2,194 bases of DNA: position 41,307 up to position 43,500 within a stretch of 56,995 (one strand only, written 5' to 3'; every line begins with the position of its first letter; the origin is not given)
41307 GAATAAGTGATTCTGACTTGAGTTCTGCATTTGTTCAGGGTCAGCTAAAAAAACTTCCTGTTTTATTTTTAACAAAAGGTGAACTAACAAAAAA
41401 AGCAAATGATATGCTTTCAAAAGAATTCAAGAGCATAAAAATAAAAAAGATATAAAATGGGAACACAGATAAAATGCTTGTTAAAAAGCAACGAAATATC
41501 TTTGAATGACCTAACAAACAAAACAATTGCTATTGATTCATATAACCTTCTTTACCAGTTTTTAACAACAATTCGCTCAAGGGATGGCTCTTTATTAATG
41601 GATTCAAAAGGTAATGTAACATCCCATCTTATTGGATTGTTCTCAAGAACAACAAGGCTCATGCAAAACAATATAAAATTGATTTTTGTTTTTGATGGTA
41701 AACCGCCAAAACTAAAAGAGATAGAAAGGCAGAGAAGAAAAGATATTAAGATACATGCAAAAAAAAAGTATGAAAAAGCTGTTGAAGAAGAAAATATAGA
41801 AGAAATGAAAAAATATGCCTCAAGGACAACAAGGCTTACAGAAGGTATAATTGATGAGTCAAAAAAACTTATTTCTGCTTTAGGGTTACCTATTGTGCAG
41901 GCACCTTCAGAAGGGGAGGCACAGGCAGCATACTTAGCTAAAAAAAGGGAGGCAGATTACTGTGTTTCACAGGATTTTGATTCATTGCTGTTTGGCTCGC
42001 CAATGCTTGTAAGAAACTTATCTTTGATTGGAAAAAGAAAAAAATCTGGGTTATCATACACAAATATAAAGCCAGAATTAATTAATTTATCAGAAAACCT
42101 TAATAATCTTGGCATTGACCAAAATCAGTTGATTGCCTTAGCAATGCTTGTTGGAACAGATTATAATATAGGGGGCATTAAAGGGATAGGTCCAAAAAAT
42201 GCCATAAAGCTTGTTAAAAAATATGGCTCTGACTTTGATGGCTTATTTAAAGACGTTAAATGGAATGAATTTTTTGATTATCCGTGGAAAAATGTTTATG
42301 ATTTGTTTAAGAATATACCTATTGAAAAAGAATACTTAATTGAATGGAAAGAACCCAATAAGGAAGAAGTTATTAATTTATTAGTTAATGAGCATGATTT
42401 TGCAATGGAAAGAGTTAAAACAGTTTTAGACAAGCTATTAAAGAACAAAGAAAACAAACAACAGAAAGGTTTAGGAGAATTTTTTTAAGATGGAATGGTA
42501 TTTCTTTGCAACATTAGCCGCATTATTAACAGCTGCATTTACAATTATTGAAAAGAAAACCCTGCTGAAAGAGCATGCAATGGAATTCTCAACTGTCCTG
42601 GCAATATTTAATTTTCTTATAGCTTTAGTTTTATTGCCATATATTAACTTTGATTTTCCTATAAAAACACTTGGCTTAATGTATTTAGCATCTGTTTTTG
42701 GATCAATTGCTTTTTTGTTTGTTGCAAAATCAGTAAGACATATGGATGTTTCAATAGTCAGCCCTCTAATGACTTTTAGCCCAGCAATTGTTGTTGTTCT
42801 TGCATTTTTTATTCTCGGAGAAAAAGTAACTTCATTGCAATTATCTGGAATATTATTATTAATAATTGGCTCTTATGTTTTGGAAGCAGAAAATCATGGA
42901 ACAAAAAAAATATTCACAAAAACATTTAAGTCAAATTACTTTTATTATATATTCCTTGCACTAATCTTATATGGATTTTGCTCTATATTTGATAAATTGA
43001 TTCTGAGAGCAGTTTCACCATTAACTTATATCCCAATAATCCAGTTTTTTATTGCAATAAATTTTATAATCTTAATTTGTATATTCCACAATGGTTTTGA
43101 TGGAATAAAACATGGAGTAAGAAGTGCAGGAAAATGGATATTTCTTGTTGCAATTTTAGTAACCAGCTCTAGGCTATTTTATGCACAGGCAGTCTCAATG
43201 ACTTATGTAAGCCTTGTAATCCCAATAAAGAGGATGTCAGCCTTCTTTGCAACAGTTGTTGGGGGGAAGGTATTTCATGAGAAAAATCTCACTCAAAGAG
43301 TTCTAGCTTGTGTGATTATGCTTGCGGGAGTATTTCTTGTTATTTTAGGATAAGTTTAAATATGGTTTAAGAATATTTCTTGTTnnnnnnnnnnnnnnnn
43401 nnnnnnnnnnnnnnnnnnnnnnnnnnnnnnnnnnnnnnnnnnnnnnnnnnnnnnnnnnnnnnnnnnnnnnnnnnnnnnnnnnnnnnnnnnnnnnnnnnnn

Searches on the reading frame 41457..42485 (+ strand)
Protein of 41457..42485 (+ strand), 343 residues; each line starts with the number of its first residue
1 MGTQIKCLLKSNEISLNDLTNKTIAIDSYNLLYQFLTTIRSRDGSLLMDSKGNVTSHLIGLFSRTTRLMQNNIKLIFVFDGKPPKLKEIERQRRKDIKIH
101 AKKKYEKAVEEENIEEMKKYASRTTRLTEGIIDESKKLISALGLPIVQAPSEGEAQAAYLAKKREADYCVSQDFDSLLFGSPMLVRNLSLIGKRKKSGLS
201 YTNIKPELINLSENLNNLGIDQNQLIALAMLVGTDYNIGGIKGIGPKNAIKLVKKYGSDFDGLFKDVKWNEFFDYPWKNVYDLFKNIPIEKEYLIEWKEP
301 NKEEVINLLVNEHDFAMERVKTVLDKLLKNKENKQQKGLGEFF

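Call 60: search_protein_families(library=pfam, proteins=[window:41457-42485:+], max_evalue=0.001)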
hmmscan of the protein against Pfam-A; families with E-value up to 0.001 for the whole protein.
window:41457-42485:+ (343 aa): 3 families
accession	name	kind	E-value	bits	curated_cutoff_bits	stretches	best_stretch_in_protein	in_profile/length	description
PF00867.23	XPG_I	-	3.2e-27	95.2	24.9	1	143-235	1-89/89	XPG I-region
PF00752.23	XPG_N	-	4.8e-20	72.3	22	1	12-98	17-98/101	XPG N-terminal domain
PF01367.25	5_3_exonuc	-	7.3e-06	26.8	40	1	222-258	3-40/97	5'-3' exonuclease, C-terminal SAM fold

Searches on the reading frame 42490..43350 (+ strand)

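Call 60: search_protein_families(library=pfam, proteins=[window:42490-43350:+], max_evalue=0.001)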
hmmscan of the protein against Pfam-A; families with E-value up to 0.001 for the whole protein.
window:42490-43350:+ (287 aa): 2 families
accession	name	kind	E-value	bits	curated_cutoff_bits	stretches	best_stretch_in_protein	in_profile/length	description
PF00892.27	EamA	-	4.9e-23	82.3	28.2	2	3-131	3-133/135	EamA-like transporter family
PF10639.15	TMEM234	-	6.2e-05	23.5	30.1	1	215-284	41-112/113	Putative transmembrane family 234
